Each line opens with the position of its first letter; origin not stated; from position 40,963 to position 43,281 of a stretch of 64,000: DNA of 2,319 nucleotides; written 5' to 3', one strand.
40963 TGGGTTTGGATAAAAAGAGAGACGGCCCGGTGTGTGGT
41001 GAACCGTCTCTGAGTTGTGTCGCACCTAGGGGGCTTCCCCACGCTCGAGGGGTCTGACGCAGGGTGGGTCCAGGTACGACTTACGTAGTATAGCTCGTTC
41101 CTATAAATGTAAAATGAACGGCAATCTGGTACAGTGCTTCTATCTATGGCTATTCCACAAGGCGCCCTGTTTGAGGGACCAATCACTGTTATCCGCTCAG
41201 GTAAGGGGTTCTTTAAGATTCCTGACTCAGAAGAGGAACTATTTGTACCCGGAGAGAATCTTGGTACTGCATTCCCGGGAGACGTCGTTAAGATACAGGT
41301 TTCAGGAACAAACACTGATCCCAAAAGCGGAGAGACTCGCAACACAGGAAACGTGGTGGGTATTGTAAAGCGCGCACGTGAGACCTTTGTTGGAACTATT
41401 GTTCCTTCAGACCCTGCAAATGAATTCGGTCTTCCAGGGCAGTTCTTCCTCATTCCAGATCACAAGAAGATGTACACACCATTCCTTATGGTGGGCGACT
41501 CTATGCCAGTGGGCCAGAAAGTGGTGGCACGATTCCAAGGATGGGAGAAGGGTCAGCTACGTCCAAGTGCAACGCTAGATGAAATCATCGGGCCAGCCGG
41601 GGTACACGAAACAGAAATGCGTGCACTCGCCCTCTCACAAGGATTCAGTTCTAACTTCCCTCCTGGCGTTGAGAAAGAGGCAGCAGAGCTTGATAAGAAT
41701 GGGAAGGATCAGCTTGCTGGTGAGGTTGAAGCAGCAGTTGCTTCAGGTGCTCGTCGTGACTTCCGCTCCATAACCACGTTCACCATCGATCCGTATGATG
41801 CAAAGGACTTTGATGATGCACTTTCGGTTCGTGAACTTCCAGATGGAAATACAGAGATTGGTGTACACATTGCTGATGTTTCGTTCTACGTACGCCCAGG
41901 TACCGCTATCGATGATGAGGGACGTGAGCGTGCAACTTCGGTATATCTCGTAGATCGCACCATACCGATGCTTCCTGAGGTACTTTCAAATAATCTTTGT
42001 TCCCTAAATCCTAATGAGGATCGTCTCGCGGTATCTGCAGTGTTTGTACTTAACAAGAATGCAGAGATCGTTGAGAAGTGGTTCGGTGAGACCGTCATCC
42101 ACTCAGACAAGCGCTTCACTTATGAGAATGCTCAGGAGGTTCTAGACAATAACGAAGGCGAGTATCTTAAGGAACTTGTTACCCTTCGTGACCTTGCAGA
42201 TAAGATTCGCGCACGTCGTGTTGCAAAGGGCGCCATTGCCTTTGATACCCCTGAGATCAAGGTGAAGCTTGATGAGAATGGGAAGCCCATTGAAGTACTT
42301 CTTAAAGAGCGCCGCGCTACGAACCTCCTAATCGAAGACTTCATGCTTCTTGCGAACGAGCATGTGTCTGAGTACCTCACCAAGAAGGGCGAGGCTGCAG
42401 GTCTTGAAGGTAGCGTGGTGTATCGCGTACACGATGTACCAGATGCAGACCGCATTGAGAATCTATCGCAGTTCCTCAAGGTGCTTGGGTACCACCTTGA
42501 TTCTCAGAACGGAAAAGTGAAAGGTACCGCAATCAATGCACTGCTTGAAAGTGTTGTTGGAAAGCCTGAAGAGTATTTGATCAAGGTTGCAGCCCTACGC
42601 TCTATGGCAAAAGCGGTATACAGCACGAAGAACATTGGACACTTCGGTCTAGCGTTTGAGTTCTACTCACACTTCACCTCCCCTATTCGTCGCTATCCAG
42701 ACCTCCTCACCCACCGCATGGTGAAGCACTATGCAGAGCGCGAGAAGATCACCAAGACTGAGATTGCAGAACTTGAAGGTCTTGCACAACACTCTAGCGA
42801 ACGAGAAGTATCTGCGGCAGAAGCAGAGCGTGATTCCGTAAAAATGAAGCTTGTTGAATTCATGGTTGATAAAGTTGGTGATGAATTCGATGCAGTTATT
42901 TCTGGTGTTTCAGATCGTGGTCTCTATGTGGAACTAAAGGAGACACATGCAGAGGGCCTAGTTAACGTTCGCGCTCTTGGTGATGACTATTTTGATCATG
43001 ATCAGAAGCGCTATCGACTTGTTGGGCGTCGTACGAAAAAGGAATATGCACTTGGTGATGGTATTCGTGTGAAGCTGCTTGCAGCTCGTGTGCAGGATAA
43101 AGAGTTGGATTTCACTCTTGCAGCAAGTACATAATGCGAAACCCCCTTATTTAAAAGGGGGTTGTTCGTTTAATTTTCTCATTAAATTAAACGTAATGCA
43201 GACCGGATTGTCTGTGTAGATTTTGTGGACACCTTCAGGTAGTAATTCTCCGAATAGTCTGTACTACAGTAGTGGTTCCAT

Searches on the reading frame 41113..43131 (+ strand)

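Call 55: search_protein_families(library=pfam, proteins=[window:41113-43131:+], max_evalue=0.001)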
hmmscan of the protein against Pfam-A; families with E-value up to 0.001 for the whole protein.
window:41113-43131:+ (673 aa): 7 families
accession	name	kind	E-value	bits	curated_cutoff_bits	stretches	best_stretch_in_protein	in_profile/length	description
PF00773.25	RNB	-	2.5e-107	359.4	29.3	1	214-541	1-324/326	RNB domain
PF17876.7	CSD2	-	2.6e-08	34.3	26.2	1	112-183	1-74/74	Cold shock domain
PF08206.17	OB_RNB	-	8.4e-06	25.8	24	1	26-75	5-53/58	Ribonuclease B OB domain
PF00575.29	S1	-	1.2e-05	26.1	22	1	586-668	2-72/74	S1 RNA binding domain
PF25049.1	OB_HELZ2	-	6.1e-05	23.2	29.3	1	48-89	51-89/90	3'-5' exoribonuclease HELZ2, OB-fold domain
PF17849.7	OB_Dis3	-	0.00027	21.4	22.8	1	133-175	33-75/77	Dis3-like cold-shock domain 2 (CSD2)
PF18614.7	RNase_II_C_S1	-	0.00045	20.5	26.6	0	641-670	30-59/59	RNase II-type exonuclease C-terminal S1 domain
